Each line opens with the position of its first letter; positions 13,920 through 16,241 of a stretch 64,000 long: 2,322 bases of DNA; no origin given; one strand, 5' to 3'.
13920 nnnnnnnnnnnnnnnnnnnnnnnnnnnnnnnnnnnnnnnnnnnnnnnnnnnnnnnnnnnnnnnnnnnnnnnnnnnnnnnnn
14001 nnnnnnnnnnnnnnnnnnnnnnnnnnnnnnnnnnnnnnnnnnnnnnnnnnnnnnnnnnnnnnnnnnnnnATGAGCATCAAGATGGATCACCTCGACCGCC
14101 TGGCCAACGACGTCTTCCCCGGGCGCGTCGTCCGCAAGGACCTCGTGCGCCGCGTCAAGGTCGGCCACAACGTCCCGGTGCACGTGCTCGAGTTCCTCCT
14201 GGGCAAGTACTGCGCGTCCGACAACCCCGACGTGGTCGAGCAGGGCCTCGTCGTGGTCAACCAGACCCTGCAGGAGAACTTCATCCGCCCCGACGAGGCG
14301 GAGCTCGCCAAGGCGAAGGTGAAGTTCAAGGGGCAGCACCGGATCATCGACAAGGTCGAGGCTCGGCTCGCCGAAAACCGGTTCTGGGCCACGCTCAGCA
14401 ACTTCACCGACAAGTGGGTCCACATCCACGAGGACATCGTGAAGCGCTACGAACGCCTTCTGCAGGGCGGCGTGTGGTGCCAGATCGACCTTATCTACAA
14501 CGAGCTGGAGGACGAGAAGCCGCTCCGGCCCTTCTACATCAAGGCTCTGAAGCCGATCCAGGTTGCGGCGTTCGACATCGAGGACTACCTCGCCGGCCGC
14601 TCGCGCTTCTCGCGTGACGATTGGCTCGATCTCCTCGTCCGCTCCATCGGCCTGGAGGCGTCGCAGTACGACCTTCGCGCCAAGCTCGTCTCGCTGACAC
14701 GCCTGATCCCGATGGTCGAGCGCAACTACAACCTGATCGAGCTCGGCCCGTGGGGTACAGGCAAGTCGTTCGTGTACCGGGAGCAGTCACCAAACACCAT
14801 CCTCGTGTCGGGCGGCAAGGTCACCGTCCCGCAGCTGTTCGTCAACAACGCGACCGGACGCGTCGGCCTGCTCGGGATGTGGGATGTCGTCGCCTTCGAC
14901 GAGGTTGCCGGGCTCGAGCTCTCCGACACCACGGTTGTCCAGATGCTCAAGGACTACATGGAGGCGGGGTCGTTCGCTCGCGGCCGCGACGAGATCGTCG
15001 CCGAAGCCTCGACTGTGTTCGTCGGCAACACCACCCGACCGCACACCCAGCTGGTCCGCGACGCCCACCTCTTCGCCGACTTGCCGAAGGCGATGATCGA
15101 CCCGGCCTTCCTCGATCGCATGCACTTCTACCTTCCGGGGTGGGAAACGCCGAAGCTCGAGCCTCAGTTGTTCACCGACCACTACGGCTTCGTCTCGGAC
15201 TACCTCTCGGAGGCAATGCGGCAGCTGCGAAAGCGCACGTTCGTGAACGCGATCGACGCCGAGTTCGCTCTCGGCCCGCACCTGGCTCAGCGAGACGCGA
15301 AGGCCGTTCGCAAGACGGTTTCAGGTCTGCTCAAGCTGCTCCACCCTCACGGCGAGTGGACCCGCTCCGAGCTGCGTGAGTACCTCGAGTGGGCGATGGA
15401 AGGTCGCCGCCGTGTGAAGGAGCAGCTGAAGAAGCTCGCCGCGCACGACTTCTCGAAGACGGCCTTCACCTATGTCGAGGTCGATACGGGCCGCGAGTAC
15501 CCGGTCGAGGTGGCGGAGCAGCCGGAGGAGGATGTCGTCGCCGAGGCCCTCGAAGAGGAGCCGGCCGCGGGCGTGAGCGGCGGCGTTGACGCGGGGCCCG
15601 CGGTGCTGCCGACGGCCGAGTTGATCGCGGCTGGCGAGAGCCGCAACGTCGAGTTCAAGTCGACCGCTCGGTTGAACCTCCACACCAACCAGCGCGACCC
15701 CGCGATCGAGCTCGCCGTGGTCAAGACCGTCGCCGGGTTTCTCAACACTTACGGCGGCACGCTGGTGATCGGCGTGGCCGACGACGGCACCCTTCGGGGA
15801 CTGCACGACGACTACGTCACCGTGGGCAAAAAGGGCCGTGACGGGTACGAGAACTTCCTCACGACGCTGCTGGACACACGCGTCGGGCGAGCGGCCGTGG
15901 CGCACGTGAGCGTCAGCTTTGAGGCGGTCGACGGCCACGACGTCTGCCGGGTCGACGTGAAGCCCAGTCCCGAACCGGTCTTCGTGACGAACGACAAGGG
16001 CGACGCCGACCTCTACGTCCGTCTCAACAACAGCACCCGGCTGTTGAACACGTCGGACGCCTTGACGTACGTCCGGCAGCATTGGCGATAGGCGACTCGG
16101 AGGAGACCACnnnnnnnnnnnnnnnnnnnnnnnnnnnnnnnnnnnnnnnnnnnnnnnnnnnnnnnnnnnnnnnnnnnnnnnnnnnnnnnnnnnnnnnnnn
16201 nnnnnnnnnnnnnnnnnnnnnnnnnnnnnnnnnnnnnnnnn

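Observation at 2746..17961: Complete type-1-order BREX operon with a leading brxE-like gene and a trailing GmrSD nuclease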

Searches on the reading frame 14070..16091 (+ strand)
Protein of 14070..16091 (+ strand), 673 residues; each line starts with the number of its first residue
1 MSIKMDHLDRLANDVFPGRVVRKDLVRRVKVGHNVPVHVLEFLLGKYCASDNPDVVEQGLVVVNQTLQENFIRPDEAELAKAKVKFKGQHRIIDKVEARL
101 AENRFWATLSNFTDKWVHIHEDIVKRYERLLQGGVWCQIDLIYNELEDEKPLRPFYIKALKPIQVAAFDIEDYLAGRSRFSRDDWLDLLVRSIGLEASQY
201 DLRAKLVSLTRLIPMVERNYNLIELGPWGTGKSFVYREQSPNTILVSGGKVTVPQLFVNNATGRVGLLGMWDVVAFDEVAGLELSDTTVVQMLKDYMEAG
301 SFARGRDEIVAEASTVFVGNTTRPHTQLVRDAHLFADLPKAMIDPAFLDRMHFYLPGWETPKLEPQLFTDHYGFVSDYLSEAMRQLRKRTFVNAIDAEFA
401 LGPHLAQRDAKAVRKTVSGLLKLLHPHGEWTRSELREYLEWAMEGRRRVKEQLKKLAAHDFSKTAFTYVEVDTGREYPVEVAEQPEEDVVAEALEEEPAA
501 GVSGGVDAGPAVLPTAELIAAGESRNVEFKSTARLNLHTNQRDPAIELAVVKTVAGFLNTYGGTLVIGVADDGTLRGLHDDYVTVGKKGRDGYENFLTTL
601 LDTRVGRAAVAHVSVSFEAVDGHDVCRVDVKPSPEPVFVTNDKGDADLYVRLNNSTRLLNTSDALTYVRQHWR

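Call 4: search_protein_families(library=pfam, proteins=[window:14070-16091:+], max_evalue=0.01)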
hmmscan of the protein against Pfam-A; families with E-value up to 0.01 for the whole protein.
window:14070-16091:+ (673 aa): 3 families
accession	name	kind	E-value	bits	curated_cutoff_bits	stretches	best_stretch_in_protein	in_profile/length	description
PF13337.12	BrxL_ATPase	-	3.8e-127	423.8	25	1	155-466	1-312/313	Lon-like protease BrxL-like, ATPase domain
PF20442.3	BrxL_N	-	3.8e-39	134.1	28.2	1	15-143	2-132/132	BREX system Lon protease-like protein BrxL N-terminal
PF04326.19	SLFN_AlbA_2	-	1.4e-15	58.3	25.3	1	523-659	1-117/118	Schlafen, AlbA_2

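Call 5: search_protein_families(library=padloc, proteins=[window:14070-16091:+], max_evalue=0.01)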
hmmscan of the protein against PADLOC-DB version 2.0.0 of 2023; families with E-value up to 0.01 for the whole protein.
window:14070-16091:+ (673 aa): 5 families
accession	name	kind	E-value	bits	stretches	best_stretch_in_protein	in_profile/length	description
PDLC02506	BrxL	-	2.1e-211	701.8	1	3-493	3-496/680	BrxL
PDLC02508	BrxL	-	1.4e-190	633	1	5-494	1-490/698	BrxL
PDLC02509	BrxL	-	2.5e-116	387.4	2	154-480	198-529/535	BrxL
PDLC02505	BrxL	-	2.1e-66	222.8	1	6-464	2-471/482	BrxL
PDLC02507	BrxL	-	9.3e-50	167.8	1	14-456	20-463/482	BrxL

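Call 6: search_protein_families(library=ncbifam, proteins=[window:14070-16091:+], max_evalue=0.1)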
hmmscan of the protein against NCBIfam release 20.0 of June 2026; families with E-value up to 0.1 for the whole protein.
window:14070-16091:+ (673 aa): 2 families
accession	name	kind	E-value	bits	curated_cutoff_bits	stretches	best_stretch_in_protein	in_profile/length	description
TIGR02653.1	Lon_rel_chp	hypoth_equivalog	1.4e-204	681.3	628.25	1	7-496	3-494/675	protease Lon-related BREX system protein BrxL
TIGR02688.1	TIGR02688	equivalog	3.5e-163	543.4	329.3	1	13-457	2-448/449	BREX system Lon protease-like protein BrxL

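Call 23: find_homologous_proteins(query=window:14070-16091:+, max_evalue=1e-20)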
Query window:14070-16091:+ (673 aa): 8000 proteins with E <= 1e-20 among 8000 candidates; the best 120 are listed.
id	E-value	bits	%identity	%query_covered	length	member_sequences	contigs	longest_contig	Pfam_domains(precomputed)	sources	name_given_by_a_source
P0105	0.0e+0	1526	100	100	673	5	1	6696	PF20442.4,PF04326.20,PF13337.13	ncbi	-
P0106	0.0e+0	1456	94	100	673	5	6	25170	PF20442.4,PF04326.20,PF13337.13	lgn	-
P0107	0.0e+0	1434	92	100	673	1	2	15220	PF20442.4,PF04326.20,PF13337.13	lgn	-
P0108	0.0e+0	1380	88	100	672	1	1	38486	PF20442.4,PF04326.20,PF13337.13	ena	-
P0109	0.0e+0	1373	88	100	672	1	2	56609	PF20442.4,PF04326.20,PF13337.13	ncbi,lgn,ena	-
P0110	0.0e+0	1365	87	100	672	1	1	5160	PF20442.4,PF04326.20,PF13337.13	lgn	-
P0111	0.0e+0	1356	87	100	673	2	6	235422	PF20442.4,PF04326.20,PF13337.13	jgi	jgi:ATP-dependent Lon protease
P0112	0.0e+0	1354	87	100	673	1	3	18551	PF20442.4,PF04326.20,PF13337.13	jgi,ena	-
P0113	0.0e+0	1340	87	100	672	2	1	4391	PF20442.4,PF04326.20,PF13337.13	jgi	-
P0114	0.0e+0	1331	86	100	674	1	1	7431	PF20442.4,PF04326.20,PF13337.13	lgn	-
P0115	0.0e+0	1323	85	100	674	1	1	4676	PF20442.4,PF04326.20,PF13337.13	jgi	jgi:ATP-dependent Lon protease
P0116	0.0e+0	1323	85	100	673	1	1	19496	PF20442.4,PF04326.20,PF13337.13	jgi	jgi:ATP-dependent Lon protease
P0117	0.0e+0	1322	85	100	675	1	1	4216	PF20442.4,PF04326.20,PF13337.13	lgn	-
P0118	0.0e+0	1317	85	100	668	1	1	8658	PF20442.4,PF04326.20,PF13337.13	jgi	jgi:ATP-dependent Lon protease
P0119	0.0e+0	1305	83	100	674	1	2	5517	PF20442.4,PF04326.20,PF13337.13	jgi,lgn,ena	-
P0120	0.0e+0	1301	83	100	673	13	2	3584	PF20442.4,PF04326.20,PF13337.13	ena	-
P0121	0.0e+0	1296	83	100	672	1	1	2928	PF20442.4,PF04326.20,PF13337.13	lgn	-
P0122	0.0e+0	1295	83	100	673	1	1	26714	PF20442.4,PF04326.20,PF13337.13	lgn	-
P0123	0.0e+0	1286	83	99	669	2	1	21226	PF20442.4,PF04326.20,PF13337.13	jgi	-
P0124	0.0e+0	1277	82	100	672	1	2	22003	PF20442.4,PF04326.20,PF13337.13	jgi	jgi:ATP-dependent Lon protease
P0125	0.0e+0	1269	82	100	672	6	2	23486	PF20442.4,PF04326.20,PF13337.13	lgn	-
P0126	0.0e+0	1213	78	99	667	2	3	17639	PF20442.4,PF04326.20,PF13337.13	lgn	-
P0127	0.0e+0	1212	77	100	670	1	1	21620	PF20442.4,PF04326.20,PF13337.13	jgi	jgi:ATP-dependent Lon protease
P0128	0.0e+0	1211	78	100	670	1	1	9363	PF20442.4,PF04326.20,PF13337.13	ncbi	-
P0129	0.0e+0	1209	77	99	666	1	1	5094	PF20442.4,PF04326.20,PF13337.13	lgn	-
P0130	0.0e+0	1196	76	99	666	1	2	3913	PF20442.4,PF04326.20,PF13337.13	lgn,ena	-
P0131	0.0e+0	1195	77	100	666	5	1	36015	PF20442.4,PF04326.20,PF13337.13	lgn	-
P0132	0.0e+0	1194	76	100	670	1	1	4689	PF20442.4,PF04326.20,PF13337.13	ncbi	-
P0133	0.0e+0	1193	75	100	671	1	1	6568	PF20442.4,PF04326.20,PF13337.13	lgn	-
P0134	0.0e+0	1192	76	100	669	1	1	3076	PF20442.4,PF04326.20,PF13337.13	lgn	-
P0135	0.0e+0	1187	76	100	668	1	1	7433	PF20442.4,PF04326.20,PF13337.13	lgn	-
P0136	0.0e+0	1180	76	100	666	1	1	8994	PF20442.4,PF04326.20,PF13337.13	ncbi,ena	-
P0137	0.0e+0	1180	75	99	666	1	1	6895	PF20442.4,PF04326.20,PF13337.13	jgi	jgi:ATP-dependent Lon protease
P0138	0.0e+0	1171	75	99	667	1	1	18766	PF20442.4,PF04326.20,PF13337.13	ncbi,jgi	jgi:ATP-dependent Lon protease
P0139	0.0e+0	1170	74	99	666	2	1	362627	PF20442.4,PF04326.20,PF13337.13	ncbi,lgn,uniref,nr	ncbi:protease Lon-related BREX system protein BrxL [Mycolicibacterium monacense]|uniref:protease Lon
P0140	0.0e+0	1080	71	99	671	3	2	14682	PF20442.4,PF04326.20,PF13337.13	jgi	-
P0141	0.0e+0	1068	70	100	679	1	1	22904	PF20442.4,PF04326.20,PF13337.13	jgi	jgi:ATP-dependent Lon protease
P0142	0.0e+0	1065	70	99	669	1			PF20442.4,PF04326.20,PF13337.13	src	-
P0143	0.0e+0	1057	68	99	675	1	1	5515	PF20442.4,PF04326.20,PF13337.13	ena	-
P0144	0.0e+0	1057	68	99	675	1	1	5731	PF20442.4,PF04326.20,PF13337.13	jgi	-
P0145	0.0e+0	1056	68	99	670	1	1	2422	PF20442.4,PF04326.20,PF13337.13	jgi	-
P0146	0.0e+0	1055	69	100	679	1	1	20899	PF20442.4,PF04326.20,PF13337.13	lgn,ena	-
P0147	0.0e+0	1053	70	99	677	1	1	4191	PF20442.4,PF04326.20,PF13337.13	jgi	jgi:ATP-dependent Lon protease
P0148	0.0e+0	1053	69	99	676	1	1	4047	PF20442.4,PF04326.20,PF13337.13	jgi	jgi:ATP-dependent Lon protease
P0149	0.0e+0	1052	69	100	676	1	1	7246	PF20442.4,PF04326.20,PF13337.13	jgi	jgi:ATP-dependent Lon protease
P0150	0.0e+0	1051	69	100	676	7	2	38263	PF20442.4,PF04326.20,PF13337.13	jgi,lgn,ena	-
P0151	0.0e+0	1050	69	99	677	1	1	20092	PF20442.4,PF04326.20,PF13337.13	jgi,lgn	jgi:ATP-dependent Lon protease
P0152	0.0e+0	1047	69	99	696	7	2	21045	PF20442.4,PF04326.20,PF13337.13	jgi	jgi:ATP-dependent Lon protease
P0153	0.0e+0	1046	69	99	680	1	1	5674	PF20442.4,PF04326.20,PF13337.13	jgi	-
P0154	0.0e+0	1045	69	99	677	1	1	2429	PF20442.4,PF04326.20,PF13337.13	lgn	-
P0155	0.0e+0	1044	69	100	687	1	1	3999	PF20442.4,PF04326.20,PF13337.13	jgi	jgi:ATP-dependent Lon protease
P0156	0.0e+0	1044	69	99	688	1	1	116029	PF20442.4,PF04326.20,PF13337.13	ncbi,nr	ncbi:MAG: protease Lon-related BREX system protein BrxL [Acidimicrobiia bacterium]|nr:protease Lon-r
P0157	0.0e+0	1044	68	99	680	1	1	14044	PF20442.4,PF04326.20,PF13337.13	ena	-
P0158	0.0e+0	1042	69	99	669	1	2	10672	PF20442.4,PF04326.20,PF13337.13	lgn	-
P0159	0.0e+0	1042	69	99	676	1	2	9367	PF20442.4,PF04326.20,PF13337.13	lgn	-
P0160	0.0e+0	1042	67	99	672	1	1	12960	PF20442.4,PF04326.20,PF13337.13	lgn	-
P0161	0.0e+0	1041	69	100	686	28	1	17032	PF20442.4,PF04326.20,PF13337.13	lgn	-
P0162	0.0e+0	1041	68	100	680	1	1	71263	PF20442.4,PF04326.20,PF13337.13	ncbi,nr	ncbi:MAG: protease Lon-related BREX system protein BrxL [Acidimicrobiia bacterium]|nr:protease Lon-r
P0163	0.0e+0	1040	68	100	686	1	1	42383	PF20442.4,PF04326.20,PF13337.13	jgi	jgi:ATP-dependent Lon protease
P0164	0.0e+0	1040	68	100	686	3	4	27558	PF20442.4,PF04326.20,PF13337.13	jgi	jgi:ATP-dependent Lon protease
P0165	0.0e+0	1040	68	99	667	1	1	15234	PF20442.4,PF04326.20,PF13337.13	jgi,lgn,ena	-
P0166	0.0e+0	1039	69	99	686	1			PF20442.4,PF04326.20,PF13337.13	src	-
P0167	0.0e+0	1039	69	99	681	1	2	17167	PF20442.4,PF04326.20,PF13337.13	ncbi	-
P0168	0.0e+0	1038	69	99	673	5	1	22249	PF20442.4,PF04326.20,PF13337.13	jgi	jgi:ATP-dependent Lon protease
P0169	0.0e+0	1038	68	99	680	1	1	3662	PF20442.4,PF04326.20,PF13337.13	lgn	-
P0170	0.0e+0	1038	68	99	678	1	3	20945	PF20442.4,PF04326.20,PF13337.13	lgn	-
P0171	0.0e+0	1037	68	99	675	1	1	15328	PF20442.4,PF04326.20,PF13337.13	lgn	-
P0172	0.0e+0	1037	68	100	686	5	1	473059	PF20442.4,PF04326.20,PF13337.13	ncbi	-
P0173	0.0e+0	1036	68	100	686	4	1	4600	PF20442.4,PF04326.20,PF13337.13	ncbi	ncbi:MAG: protease Lon-related BREX system protein BrxL [Gaiellaceae bacterium]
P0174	0.0e+0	1036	69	99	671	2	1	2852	PF20442.4,PF04326.20,PF13337.13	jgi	jgi:ATP-dependent Lon protease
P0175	0.0e+0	1036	68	99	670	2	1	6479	PF20442.4,PF04326.20,PF13337.13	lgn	-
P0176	0.0e+0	1036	69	99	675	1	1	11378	PF20442.4,PF04326.20,PF13337.13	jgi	jgi:ATP-dependent Lon protease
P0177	0.0e+0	1035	68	99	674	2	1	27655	PF20442.4,PF04326.20,PF13337.13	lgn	-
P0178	0.0e+0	1035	68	100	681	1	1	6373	PF20442.4,PF04326.20,PF13337.13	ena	-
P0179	0.0e+0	1035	68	99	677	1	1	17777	PF20442.4,PF04326.20,PF13337.13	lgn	-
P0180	0.0e+0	1035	68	99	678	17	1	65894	PF20442.4,PF04326.20,PF13337.13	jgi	jgi:ATP-dependent Lon protease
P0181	0.0e+0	1035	67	99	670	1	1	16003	PF20442.4,PF04326.20,PF13337.13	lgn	-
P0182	0.0e+0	1035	67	99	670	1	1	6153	PF20442.4,PF04326.20,PF13337.13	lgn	-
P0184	0.0e+0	1035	68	100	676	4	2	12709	PF20442.4,PF04326.20,PF13337.13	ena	-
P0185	0.0e+0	1034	68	99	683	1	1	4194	PF20442.4,PF04326.20,PF13337.13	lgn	-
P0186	0.0e+0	1034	68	99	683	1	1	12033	PF20442.4,PF04326.20,PF13337.13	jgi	-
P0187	0.0e+0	1034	69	99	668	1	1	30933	PF20442.4,PF04326.20,PF13337.13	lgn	-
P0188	0.0e+0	1033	66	99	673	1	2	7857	PF20442.4,PF04326.20,PF13337.13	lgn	-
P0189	0.0e+0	1033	67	99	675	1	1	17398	PF20442.4,PF04326.20,PF13337.13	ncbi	-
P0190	0.0e+0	1033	68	99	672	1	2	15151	PF20442.4,PF04326.20,PF13337.13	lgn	-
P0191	0.0e+0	1033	67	99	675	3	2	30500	PF20442.4,PF04326.20,PF13337.13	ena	-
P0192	0.0e+0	1032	68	99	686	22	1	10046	PF20442.4,PF04326.20,PF13337.13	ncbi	-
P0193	0.0e+0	1032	68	99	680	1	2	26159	PF20442.4,PF04326.20,PF13337.13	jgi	jgi:ATP-dependent Lon protease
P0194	0.0e+0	1032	68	99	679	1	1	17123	PF20442.4,PF04326.20,PF13337.13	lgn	-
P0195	0.0e+0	1032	68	99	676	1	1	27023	PF20442.4,PF04326.20,PF13337.13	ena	-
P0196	0.0e+0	1031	67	100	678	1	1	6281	PF20442.4,PF04326.20,PF13337.13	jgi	jgi:ATP-dependent Lon protease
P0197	0.0e+0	1031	68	99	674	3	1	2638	PF20442.4,PF04326.20,PF13337.13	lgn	-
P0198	0.0e+0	1031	68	99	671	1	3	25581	PF20442.4,PF04326.20,PF13337.13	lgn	-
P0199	0.0e+0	1031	68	99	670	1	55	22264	PF20442.4,PF04326.20,PF13337.13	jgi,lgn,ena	-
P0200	0.0e+0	1030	68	99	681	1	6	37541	PF20442.4,PF04326.20,PF13337.13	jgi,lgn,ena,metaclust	metaclust:\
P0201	0.0e+0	1030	68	99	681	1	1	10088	PF20442.4,PF04326.20,PF13337.13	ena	-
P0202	0.0e+0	1030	68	99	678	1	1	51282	PF20442.4,PF04326.20,PF13337.13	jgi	jgi:ATP-dependent Lon protease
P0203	0.0e+0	1030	68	100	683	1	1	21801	PF20442.4,PF04326.20,PF13337.13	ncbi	-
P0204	0.0e+0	1030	69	99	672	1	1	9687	PF20442.4,PF04326.20,PF13337.13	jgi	jgi:ATP-dependent Lon protease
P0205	0.0e+0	1030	68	100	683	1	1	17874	PF20442.4,PF04326.20,PF13337.13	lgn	-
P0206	0.0e+0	1030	68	99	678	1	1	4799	PF20442.4,PF04326.20,PF13337.13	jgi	jgi:ATP-dependent Lon protease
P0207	0.0e+0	1030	68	99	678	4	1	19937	PF20442.4,PF04326.20,PF13337.13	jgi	jgi:ATP-dependent Lon protease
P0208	0.0e+0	1029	67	99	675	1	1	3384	PF20442.4,PF04326.20,PF13337.13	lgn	-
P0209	0.0e+0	1029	68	99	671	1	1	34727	PF20442.4,PF04326.20,PF13337.13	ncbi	ncbi:MAG: protease Lon-related BREX system protein BrxL [Gaiella sp.]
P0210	0.0e+0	1029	68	99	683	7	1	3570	PF20442.4,PF04326.20,PF13337.13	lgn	-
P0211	0.0e+0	1029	68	99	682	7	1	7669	PF20442.4,PF04326.20,PF13337.13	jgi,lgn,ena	-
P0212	0.0e+0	1029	67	100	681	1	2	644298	PF20442.4,PF04326.20,PF13337.13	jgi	jgi:ATP-dependent Lon protease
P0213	0.0e+0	1028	68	99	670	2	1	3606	PF20442.4,PF04326.20,PF13337.13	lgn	-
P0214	0.0e+0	1028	67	99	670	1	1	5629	PF20442.4,PF04326.20,PF13337.13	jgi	jgi:ATP-dependent Lon protease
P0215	0.0e+0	1028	68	99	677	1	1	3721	PF20442.4,PF04326.20,PF13337.13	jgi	-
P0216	0.0e+0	1027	67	99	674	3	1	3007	PF20442.4,PF04326.20,PF13337.13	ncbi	-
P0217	0.0e+0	1027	68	99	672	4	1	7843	PF20442.4,PF04326.20,PF13337.13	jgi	jgi:ATP-dependent Lon protease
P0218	0.0e+0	1027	68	99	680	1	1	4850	PF20442.4,PF04326.20,PF13337.13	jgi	jgi:ATP-dependent Lon protease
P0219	0.0e+0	1027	68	100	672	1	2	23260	PF20442.4,PF04326.20,PF13337.13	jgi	jgi:ATP-dependent Lon protease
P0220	0.0e+0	1027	68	99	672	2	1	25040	PF20442.4,PF04326.20,PF13337.13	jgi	-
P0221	0.0e+0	1027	68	99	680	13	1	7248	PF20442.4,PF04326.20,PF13337.13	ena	-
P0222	0.0e+0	1027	67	100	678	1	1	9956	PF20442.4,PF04326.20,PF13337.13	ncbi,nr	ncbi:MAG: protease Lon-related BREX system protein BrxL [Gemmatimonas sp.]|nr:protease Lon-related B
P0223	0.0e+0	1027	67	100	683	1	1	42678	PF20442.4,PF04326.20,PF13337.13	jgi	jgi:ATP-dependent Lon protease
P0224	0.0e+0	1026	67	99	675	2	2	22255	PF20442.4,PF04326.20,PF13337.13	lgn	-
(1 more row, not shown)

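Call 74: find_encoding_contigs(protein=P0106, flank=6000, max_places=2)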
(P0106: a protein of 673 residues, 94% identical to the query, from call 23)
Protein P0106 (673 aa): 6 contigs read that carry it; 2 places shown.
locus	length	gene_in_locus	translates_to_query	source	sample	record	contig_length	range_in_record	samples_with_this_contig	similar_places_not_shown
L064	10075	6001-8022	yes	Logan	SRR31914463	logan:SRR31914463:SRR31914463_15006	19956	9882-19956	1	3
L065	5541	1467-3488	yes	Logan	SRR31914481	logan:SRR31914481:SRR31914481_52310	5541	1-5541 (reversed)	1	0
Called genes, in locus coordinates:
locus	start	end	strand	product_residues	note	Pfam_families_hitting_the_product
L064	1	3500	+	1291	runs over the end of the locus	PF07669:Eco57I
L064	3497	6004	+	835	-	PF08665:PglZ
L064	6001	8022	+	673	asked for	PF20442:BrxL_N, PF13337:BrxL_ATPase, PF04326:SLFN_AlbA_2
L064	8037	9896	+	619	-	PF03235:GmrSD_N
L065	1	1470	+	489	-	?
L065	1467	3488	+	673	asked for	PF20442:BrxL_N, PF13337:BrxL_ATPase, PF04326:SLFN_AlbA_2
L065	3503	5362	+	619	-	PF03235:GmrSD_N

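Call 75: find_encoding_contigs(protein=P0109, flank=6000, max_places=1)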
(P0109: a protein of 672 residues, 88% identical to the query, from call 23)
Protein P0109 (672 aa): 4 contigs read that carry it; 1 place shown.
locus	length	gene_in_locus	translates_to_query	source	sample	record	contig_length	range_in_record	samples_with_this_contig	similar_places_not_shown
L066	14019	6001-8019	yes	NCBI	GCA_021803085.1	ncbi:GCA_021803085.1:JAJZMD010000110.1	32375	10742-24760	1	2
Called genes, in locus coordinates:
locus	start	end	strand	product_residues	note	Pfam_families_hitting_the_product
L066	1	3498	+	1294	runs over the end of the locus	PF01170:UPF0020 (faint), PF07669:Eco57I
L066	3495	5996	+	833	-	PF08665:PglZ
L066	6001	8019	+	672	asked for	PF20442:BrxL_N, PF13337:BrxL_ATPase, PF04326:SLFN_AlbA_2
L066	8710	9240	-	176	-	-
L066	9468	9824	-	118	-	-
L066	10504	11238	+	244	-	-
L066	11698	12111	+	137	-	-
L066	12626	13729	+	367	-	-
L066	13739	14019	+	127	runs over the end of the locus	-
